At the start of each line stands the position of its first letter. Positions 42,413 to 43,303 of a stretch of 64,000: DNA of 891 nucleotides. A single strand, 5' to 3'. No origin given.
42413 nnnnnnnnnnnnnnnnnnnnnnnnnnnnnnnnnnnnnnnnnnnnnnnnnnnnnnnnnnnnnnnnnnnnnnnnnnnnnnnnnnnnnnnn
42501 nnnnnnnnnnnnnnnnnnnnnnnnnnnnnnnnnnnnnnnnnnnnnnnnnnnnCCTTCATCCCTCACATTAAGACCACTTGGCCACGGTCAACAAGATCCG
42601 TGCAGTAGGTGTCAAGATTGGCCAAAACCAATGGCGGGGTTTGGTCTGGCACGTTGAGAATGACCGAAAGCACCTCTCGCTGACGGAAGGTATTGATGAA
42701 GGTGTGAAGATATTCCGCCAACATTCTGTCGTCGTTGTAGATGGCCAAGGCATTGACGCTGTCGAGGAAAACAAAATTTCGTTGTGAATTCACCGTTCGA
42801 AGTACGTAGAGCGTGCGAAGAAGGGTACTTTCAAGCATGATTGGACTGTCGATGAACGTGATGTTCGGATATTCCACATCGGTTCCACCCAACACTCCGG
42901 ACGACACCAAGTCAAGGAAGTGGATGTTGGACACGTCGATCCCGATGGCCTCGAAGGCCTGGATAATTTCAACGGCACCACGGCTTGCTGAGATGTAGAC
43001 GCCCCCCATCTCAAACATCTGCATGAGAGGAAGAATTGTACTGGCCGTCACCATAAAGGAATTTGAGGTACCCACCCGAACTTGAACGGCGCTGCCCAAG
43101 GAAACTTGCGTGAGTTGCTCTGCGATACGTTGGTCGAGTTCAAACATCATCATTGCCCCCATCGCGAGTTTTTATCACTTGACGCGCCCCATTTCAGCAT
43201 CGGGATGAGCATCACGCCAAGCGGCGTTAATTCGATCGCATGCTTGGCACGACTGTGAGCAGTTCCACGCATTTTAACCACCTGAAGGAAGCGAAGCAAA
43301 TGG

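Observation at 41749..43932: Coupled triplet of KaiC/RecA-fold paralogues: one P-loop-competent, two with ablated Walker A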

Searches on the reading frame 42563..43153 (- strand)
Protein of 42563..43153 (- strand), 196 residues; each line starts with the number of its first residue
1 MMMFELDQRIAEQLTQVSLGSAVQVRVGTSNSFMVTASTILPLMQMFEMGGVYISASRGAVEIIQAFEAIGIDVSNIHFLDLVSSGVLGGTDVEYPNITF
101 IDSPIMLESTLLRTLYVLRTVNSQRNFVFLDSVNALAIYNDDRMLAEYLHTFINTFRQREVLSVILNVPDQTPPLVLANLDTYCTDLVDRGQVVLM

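Call 3: search_protein_families(library=pfam, proteins=[window:42563-43153:-], max_evalue=1)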
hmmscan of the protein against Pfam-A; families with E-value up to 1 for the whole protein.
window:42563-43153:- (196 aa): 3 families
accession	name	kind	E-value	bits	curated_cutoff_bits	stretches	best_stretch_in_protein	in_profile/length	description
PF06745.19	ATPase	-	0.00014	21.8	26.6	1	47-166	47-161/231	KaiC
PF04937.20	DUF659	-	0.00045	20.3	34.7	1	120-167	53-100/152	Protein of unknown function (DUF 659)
PF23365.1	DUF7090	-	0.019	15.1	27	1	54-159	48-151/192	Family of unknown function (DUF7090)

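Call 4: search_protein_families(library=ncbifam, proteins=[window:42563-43153:-], max_evalue=1)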
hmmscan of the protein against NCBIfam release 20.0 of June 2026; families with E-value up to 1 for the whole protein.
window:42563-43153:- (196 aa): 2 families
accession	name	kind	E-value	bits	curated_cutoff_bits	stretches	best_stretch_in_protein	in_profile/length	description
NF006799.0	PRK09302.1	equivalog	0.019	13.5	408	1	38-187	50-195/515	circadian clock protein KaiC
NF004723.0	PRK06067.1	subfamily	0.07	12.6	194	1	6-155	23-160/243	flagellar accessory protein FlaH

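Call 7: find_homologous_proteins(query=window:42563-43153:-, max_evalue=0.001)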
Query window:42563-43153:- (196 aa): 789 proteins with E <= 0.001 among 1055 candidates; the best 120 are listed.
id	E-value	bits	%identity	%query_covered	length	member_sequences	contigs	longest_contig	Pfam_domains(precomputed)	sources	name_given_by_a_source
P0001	9.6e-119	411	100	100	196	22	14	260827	-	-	-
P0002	1.7e-117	407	99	100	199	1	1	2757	-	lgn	-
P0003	1.2e-116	405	98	100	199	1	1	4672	-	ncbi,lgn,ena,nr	ncbi:MAG: hypothetical protein L7S48_05915 [Candidatus Poseidonia sp.]|nr:hypothetical protein [Pose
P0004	2.6e-116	403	99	99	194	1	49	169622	-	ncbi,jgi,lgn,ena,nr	ncbi:MAG: hypothetical protein DWC01_02150 [Candidatus Poseidoniales archaeon]|nr:MAG: hypothetical 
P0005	4.8e-115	399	99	99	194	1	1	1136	-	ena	-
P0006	1.8e-114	397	98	99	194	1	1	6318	-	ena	-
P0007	1.4e-109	381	92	99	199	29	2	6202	-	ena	-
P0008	5.8e-109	379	92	99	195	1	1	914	-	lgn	-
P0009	1.3e-108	378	90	100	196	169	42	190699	-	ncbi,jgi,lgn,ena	jgi:archaellum biogenesis ATPase FlaH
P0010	1.3e-108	378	91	99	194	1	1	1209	-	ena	-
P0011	1.5e-108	378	91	99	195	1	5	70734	-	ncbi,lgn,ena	-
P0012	1.7e-108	378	90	100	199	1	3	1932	-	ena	-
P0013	2.1e-108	378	90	100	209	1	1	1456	-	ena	-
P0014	2.4e-108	377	90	100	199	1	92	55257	-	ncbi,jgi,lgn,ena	-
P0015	2.4e-108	377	90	100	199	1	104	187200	-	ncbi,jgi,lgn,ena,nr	ncbi:MAG TPA: hypothetical protein D7I08_06115 [Candidatus Poseidoniales archaeon]|nr:MAG TPA: hypot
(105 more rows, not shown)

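Call 31: search_solved_structures(query=window:42563-43153:-, max_evalue=10, show_alignments=2)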
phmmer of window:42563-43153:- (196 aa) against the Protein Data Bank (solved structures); distinct sequences matched with E-value up to 10: 0.

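Call 33: search_protein_representatives(protein=window:42563-43153:-)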
Query: 196 residues. Proteins with E-value up to 0.001 (for the whole library): 613; up to 1e-10: 109; up to 1e-30: 18. The best 150 are listed.
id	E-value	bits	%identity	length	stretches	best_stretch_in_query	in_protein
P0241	5.4e-74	264.0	66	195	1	3-195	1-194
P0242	3.3e-57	209.3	90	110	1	87-196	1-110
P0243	4.5e-57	208.9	76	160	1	49-174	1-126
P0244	1.0e-55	204.5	33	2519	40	129-172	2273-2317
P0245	1.4e-49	184.5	67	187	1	3-137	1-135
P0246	2.8e-48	180.3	55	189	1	3-188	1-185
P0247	3.9e-40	153.7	59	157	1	41-196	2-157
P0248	7.7e-40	152.8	73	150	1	4-104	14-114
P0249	4.6e-39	150.3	79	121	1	3-99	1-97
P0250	1.1e-38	149.0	80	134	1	65-151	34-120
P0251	3.5e-38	147.4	89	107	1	29-108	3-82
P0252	1.7e-36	141.9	89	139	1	120-195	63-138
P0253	3.3e-36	141.0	95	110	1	124-196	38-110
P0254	8.1e-36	139.7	73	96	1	3-96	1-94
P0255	2.1e-35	138.4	57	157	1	30-178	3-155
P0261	2.1e-26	109.0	37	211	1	25-190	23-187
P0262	6.1e-26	107.5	35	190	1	3-189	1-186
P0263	8.1e-26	107.1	32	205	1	8-189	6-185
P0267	1.2e-23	100.1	31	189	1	7-180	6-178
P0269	5.4e-23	97.9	35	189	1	7-176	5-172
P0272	2.3e-20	89.4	36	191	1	19-176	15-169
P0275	9.0e-20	87.4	30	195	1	6-180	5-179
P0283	1.6e-17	80.1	29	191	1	6-188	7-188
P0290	8.8e-16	74.5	34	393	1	35-172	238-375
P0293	4.2e-15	72.2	26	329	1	9-180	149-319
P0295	5.8e-15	71.8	31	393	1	10-184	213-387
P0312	3.7e-13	65.9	27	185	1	36-187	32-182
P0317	5.4e-13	65.4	26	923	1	9-187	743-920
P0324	3.7e-12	62.6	27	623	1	14-171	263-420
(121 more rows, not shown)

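Call 34: search_protein_families(library=pfam, proteins=[P0261, P0262, P0263, P0267, P0275, P0290, P0295, P0317, P0293, P0324], max_evalue=0.01)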
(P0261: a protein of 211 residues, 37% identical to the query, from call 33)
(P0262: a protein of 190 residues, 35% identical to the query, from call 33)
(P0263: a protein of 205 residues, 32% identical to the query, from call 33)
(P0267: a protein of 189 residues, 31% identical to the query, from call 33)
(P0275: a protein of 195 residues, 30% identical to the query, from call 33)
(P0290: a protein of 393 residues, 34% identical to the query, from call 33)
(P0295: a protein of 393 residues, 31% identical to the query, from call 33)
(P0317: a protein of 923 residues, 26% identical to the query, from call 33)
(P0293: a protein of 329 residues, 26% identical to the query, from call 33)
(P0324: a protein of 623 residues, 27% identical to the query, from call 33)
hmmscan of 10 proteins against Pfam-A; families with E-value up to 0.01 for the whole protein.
P0261 (211 aa): 5 families
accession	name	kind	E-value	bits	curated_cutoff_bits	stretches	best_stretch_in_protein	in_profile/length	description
PF23365.1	DUF7090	-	2e-07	31.4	27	1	52-189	47-184/192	Family of unknown function (DUF7090)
PF24336.1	DUF7504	-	1.2e-06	29.6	27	1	95-187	81-179/179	Family of unknown function (DUF7504)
PF06745.19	ATPase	-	0.00041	20.2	26.6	1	99-194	99-194/231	KaiC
PF05763.18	DUF835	-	0.00092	19.4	33.1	1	100-174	57-128/136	Protein of unknown function (DUF835)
PF04937.20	DUF659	-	0.0069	16.5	34.7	0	118-174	54-109/152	Protein of unknown function (DUF 659)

P0262 (190 aa): 3 families
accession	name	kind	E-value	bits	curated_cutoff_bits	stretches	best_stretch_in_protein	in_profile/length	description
PF06745.19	ATPase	-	0.00019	21.3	26.6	1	32-186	32-186/231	KaiC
PF24336.1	DUF7504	-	0.004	18.1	27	1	97-187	83-179/179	Family of unknown function (DUF7504)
PF10483.15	Elong_Iki1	-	0.0075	16.3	22.5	0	61-152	29-120/292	Elongator subunit Iki1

P0263 (205 aa): 3 families
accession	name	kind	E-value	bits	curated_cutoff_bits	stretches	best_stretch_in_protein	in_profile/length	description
PF06745.19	ATPase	-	3.7e-08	33.5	26.6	1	47-173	49-174/231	KaiC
PF24336.1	DUF7504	-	2.8e-05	25.1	27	1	50-185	33-178/179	Family of unknown function (DUF7504)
PF23365.1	DUF7090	-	0.00064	19.9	27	1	53-187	49-183/192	Family of unknown function (DUF7090)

P0267 (189 aa): 3 families
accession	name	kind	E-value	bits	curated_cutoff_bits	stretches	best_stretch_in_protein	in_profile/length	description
PF06745.19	ATPase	-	3.3e-07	30.3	26.6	1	47-167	48-164/231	KaiC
PF23365.1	DUF7090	-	2.6e-05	24.5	27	1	93-187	88-181/192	Family of unknown function (DUF7090)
PF24336.1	DUF7504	-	0.0088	17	27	0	96-187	81-178/179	Family of unknown function (DUF7504)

P0275 (195 aa): 4 families
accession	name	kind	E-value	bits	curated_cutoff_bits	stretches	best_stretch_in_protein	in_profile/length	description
PF06745.19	ATPase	-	1e-05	25.5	26.6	1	43-158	44-154/231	KaiC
PF10483.15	Elong_Iki1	-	0.00011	22.2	22.5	1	59-161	26-129/292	Elongator subunit Iki1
PF24336.1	DUF7504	-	0.001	20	27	1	66-161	48-152/179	Family of unknown function (DUF7504)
PF23365.1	DUF7090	-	0.0022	18.2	27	1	61-161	56-154/192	Family of unknown function (DUF7090)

P0290 (393 aa): 4 families
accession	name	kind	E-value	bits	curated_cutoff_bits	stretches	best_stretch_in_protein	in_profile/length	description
PF24336.1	DUF7504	-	3.9e-08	34.4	27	1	274-392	52-178/179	Family of unknown function (DUF7504)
PF23365.1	DUF7090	-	0.00028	21.1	27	1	270-374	61-162/192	Family of unknown function (DUF7090)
PF06745.19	ATPase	-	0.0016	18.3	26.6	1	248-361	45-153/231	KaiC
PF05763.18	DUF835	-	0.0035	17.6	33.1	0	306-374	57-122/136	Protein of unknown function (DUF835)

P0295 (393 aa): 2 families
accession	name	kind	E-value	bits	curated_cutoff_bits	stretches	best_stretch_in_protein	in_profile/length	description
PF24336.1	DUF7504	-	5.1e-08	34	27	1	226-393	5-179/179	Family of unknown function (DUF7504)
PF06745.19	ATPase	-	0.0013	18.5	26.6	1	249-376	46-168/231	KaiC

P0317 (923 aa): 12 families
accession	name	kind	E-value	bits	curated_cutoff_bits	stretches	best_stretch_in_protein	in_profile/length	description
PF13424.12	TPR_12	-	1.2e-27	96.3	30.1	2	181-247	8-76/77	Tetratricopeptide repeat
PF14938.12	SNAP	-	9.5e-27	94.6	25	4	68-224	27-183/282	Soluble NSF attachment protein, SNAP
PF13181.12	TPR_8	-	3.1e-12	46.1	25.7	2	258-287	3-32/34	Tetratricopeptide repeat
PF07719.23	TPR_2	-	9.4e-11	41.4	27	0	259-285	4-30/34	Tetratricopeptide repeat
PF13176.12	TPR_7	-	1.9e-07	31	27.9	0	183-200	6-23/36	Tetratricopeptide repeat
PF00515.34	TPR_1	-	1.2e-06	28.5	27.8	1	259-285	4-30/34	Tetratricopeptide repeat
PF13432.12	TPR_16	-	2.2e-06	28.5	32.7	1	142-200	3-55/65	Tetratricopeptide repeat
PF13174.12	TPR_6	-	5.5e-06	27.1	26.3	0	177-199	1-23/33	Tetratricopeptide repeat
PF24336.1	DUF7504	-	1.4e-05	26.1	27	1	805-923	53-179/179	Family of unknown function (DUF7504)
PF23365.1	DUF7090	-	0.00028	21.1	27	1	810-922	70-181/192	Family of unknown function (DUF7090)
PF13428.12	TPR_14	-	0.00088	20.2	23.5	0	384-413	2-31/44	Tetratricopeptide repeat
PF06745.19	ATPase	-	0.0043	16.9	26.6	1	778-912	44-175/231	KaiC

P0293 (329 aa): 4 families
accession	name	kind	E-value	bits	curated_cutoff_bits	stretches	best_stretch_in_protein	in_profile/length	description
PF05763.18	DUF835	-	1.1e-23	83.9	33.1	2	7-101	42-135/136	Protein of unknown function (DUF835)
PF24336.1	DUF7504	-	3.9e-12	47.4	27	1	192-328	33-178/179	Family of unknown function (DUF7504)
PF06745.19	ATPase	-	0.00021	21.2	26.6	1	189-311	49-167/231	KaiC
PF23365.1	DUF7090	-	0.0031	17.7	27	1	220-311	74-165/192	Family of unknown function (DUF7090)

P0324 (623 aa): 4 families
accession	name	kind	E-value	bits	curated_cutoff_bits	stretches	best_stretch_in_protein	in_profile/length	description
PF05763.18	DUF835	-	3.1e-27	95.4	33.1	1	490-617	10-136/136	Protein of unknown function (DUF835)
PF24336.1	DUF7504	-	8.6e-13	49.6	27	1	282-438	12-178/179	Family of unknown function (DUF7504)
PF06745.19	ATPase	-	1.3e-05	25.2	26.6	1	294-417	42-163/231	KaiC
PF23365.1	DUF7090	-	0.0015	18.7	27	1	312-441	57-184/192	Family of unknown function (DUF7090)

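Call 37: find_encoding_contigs(protein=P0262, flank=6000, max_places=2)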
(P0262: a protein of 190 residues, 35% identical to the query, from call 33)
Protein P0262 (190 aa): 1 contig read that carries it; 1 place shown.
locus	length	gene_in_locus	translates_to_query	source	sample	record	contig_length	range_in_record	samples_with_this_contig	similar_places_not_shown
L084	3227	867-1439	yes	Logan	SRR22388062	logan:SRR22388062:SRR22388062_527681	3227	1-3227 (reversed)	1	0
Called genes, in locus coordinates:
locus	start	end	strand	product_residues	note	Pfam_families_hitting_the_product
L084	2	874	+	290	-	?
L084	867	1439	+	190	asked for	-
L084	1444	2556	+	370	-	PF14196:ATC_hydrolase (faint)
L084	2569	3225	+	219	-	?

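Call 38: find_encoding_contigs(protein=P0263, flank=6000, max_places=2)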
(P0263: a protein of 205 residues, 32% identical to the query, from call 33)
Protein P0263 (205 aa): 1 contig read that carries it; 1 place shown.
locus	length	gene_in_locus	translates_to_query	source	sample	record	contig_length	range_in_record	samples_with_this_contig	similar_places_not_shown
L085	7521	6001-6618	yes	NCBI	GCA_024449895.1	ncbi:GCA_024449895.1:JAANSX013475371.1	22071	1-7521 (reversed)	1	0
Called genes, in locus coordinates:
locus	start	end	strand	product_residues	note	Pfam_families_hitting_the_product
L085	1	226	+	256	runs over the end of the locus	PF00535:Glycos_transf_2, PF13641:Glyco_tranf_2_3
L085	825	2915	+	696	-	PF03169:OPT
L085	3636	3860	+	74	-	-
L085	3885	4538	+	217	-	PF00834:Ribul_P_3_epim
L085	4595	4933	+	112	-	PF04032:Rpr2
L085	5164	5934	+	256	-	PF06745:ATPase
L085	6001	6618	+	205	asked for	PF06745:ATPase, PF23442:DUF7125 (weak)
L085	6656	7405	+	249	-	PF03796:DnaB_C (faint), PF05625:PAXNEB (faint), PF06745:ATPase, PF23442:DUF7125 (weak)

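Call 40: list_cluster_members(proteins=[P0261, P0263, P0267, P0269, P0272, P0275, P0283, P0290, P0317, P0312])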
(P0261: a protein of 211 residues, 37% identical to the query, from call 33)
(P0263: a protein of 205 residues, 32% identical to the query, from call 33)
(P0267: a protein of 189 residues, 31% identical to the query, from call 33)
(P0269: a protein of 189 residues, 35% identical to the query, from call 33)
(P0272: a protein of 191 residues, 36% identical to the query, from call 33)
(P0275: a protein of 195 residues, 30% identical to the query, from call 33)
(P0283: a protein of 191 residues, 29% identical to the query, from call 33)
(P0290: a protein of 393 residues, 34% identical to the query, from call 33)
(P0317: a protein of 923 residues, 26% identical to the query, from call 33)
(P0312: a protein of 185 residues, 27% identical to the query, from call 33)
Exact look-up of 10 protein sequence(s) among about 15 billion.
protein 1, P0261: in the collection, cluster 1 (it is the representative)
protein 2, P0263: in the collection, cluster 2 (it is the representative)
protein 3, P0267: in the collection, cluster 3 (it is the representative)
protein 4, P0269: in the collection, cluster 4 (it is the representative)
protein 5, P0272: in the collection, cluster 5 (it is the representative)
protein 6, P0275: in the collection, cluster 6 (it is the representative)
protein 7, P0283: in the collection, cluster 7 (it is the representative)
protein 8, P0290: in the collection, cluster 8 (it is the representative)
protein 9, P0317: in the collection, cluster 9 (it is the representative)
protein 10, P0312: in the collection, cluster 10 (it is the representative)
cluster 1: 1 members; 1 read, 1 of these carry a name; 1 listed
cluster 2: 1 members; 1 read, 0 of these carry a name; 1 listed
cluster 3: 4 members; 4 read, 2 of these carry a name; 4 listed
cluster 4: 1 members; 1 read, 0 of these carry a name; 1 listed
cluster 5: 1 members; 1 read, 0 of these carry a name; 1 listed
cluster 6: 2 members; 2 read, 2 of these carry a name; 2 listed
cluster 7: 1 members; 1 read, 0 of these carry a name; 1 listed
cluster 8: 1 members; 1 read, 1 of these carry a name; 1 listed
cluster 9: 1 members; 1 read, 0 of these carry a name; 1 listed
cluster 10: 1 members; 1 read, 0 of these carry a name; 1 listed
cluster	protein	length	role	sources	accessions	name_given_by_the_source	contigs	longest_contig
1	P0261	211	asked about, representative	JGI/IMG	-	KaiC/GvpD/RAD55 family RecA-like ATPase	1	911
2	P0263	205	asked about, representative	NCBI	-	-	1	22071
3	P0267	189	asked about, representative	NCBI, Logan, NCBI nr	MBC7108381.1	MAG: hypothetical protein H5T41_06305 [Methanomassiliicoccales archaeon] | hypothetical protein [Methanomassiliicoccales archaeon]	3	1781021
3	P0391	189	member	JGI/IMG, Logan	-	archaellum biogenesis ATPase FlaH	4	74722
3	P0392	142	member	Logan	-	-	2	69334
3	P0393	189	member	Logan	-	-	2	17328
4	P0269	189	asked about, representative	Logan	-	-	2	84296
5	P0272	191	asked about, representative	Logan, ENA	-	-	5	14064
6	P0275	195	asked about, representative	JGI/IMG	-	hypothetical protein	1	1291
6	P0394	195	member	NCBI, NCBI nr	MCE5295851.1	MAG: hypothetical protein LLG16_01955 [Euryarchaeota archaeon] | hypothetical protein [Euryarchaeota archaeon]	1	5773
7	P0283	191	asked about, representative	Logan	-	-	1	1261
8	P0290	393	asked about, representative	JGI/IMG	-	hypothetical protein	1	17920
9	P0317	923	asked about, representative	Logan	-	-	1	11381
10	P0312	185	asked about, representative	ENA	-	-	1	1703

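Call 41: predict_structure(alignment_id=A2)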
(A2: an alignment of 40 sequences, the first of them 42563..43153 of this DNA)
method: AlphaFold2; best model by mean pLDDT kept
length: 196 residues; sequences in the alignment: 40
mean_pLDDT: 90.7   pTM: 0.88
mean pLDDT of the five models: 90.7, 89.1, 89.0, 87.9, 87.4
residues with pLDDT >= 90: 154; 70-90: 25; 50-70: 13; < 50: 4
segments of 3 or more residues with pLDDT < 50: 193-196
pLDDT, mean of each block of 10 residues (from residue 1): 74 90 94 93 94 96 95 96 71 83 94 97 96 96 98 98 97 97 91 46
secondary structure, 60 per line:
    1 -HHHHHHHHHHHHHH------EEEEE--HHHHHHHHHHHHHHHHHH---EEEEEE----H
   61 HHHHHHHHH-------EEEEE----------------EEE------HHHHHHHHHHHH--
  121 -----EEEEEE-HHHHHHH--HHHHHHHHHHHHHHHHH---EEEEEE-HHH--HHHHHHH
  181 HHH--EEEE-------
elements in order: H2-15 E22-26 H29-46 E50-55 H60-69 E77-81 E98-100 H107-118 E126-131 H133-139 H142-158 E162-167 H174-183 E186-189

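Call 43: find_encoding_contigs(protein=P0267, flank=8000, max_places=2)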
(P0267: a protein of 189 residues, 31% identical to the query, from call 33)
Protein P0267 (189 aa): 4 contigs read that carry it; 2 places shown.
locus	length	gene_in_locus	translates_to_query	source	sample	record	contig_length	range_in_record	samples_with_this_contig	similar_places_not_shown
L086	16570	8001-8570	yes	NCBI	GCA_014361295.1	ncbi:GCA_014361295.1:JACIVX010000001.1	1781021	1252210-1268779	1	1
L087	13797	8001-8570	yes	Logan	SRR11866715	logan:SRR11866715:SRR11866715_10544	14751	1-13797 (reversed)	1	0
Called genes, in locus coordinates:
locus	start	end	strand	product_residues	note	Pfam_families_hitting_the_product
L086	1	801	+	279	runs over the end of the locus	PF04055:Radical_SAM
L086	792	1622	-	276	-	-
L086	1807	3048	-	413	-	PF01896:DNA_primase_S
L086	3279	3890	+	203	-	-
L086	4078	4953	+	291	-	PF01435:Peptidase_M48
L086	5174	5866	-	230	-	PF02811:PHP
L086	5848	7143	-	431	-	PF00215:OMPdecase, PF00977:His_biosynth, PF03737:RraA-like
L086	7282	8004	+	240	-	PF05625:PAXNEB (weak), PF13481:AAA_25 (faint), PF06745:ATPase, PF23442:DUF7125 (faint)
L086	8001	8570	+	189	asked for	PF06745:ATPase (weak)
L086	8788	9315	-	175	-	-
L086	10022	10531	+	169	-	PF07790:Pilin_N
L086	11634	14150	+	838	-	PF01966:HD (weak), PF18211:Csm1_B, PF22335:Cas10-Cmr2_palm2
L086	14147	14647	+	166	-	PF03750:Csm2_III-A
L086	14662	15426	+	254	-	PF03787:RAMPs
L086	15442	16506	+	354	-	PF17953:Csm4_C (weak)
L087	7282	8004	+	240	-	PF05625:PAXNEB (weak), PF13481:AAA_25 (faint), PF06745:ATPase, PF23442:DUF7125 (faint)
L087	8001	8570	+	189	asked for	PF06745:ATPase (weak)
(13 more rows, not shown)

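Call 44: fold_search(model_id=the predicted structure, library=pdb)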
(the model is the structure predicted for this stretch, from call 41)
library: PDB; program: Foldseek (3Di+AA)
matches with E <= 10: 1776; with E <= 0.001: 356
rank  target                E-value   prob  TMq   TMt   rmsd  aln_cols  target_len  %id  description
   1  2dr3_F                2.6e-07  1.00  0.68  0.58   3.4       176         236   15  Crystal Structure of RecA superfamily ATPase PH0284 from Pyrococcus horikoshii OT3 (released 2006-12-06)
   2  2dr3_B                1.5e-06  1.00  0.70  0.58   3.5       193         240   14  Crystal Structure of RecA superfamily ATPase PH0284 from Pyrococcus horikoshii OT3 (released 2006-12-06)
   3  2dr3_A                1.5e-06  1.00  0.70  0.60   3.4       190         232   15  Crystal Structure of RecA superfamily ATPase PH0284 from Pyrococcus horikoshii OT3 (released 2006-12-06)
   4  8zn5_F                3.0e-06  1.00  0.64  0.31   4.2       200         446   12  Crystal Structure of Designed Clock Protein KaiC (released 2025-04-16)
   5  8wve_B                3.4e-06  1.00  0.67  0.31   3.6       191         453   12  Crystal Structure of Cyanobacterial Circadian Clock Protein KaiC (released 2023-12-27)
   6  7s65_A                4.6e-06  1.00  0.68  0.32   3.3       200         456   11  Compressed conformation of nighttime state KaiC (released 2021-09-22)
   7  4yds                  4.8e-06  1.00  0.60  0.53   5.3       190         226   13  FlaH from Sulfolobus acidocaldarius with ATP and Mg-Ion (released 2015-11-11)
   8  8jon_A                5.1e-06  1.00  0.63  0.28   3.5       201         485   12  Structure of a synthetic circadian clock protein KaiC mutant of cyanobacteria Synechococcus elongatus PCC 7942 (released 2024-06-12)
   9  8wv8_B                6.2e-06  1.00  0.61  0.29   5.2       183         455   15  Crystal Structure of Cyanobacterial Circadian Clock Protein KaiC (released 2023-12-27)
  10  8zn7_F                6.6e-06  1.00  0.67  0.31   3.2       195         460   11  Crystal Structure of Designed Clock Protein KaiC (released 2025-04-16)
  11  8zn5_B                6.6e-06  1.00  0.62  0.28   4.1       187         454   13  Crystal Structure of Designed Clock Protein KaiC (released 2025-04-16)
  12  2zts_A                6.6e-06  1.00  0.62  0.57   4.6       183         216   14  Crystal structure of KaiC-like protein PH0186 from hyperthermophilic archaea Pyrococcus horikoshii OT3 (released 2009-03-24)
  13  8zn7_B                7.0e-06  1.00  0.65  0.29   3.1       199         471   12  Crystal Structure of Designed Clock Protein KaiC (released 2025-04-16)
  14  7v3x_S                8.4e-06  1.00  0.64  0.31   3.1       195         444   11  Crystal Structure of Cyanobacterial Circadian Clock Protein KaiC (released 2022-04-27)
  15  7dy2_I                8.4e-06  1.00  0.62  0.28   5.2       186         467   15  Crystal Structure of Cyanobacterial Circadian Clock Protein KaiC (released 2022-04-27)
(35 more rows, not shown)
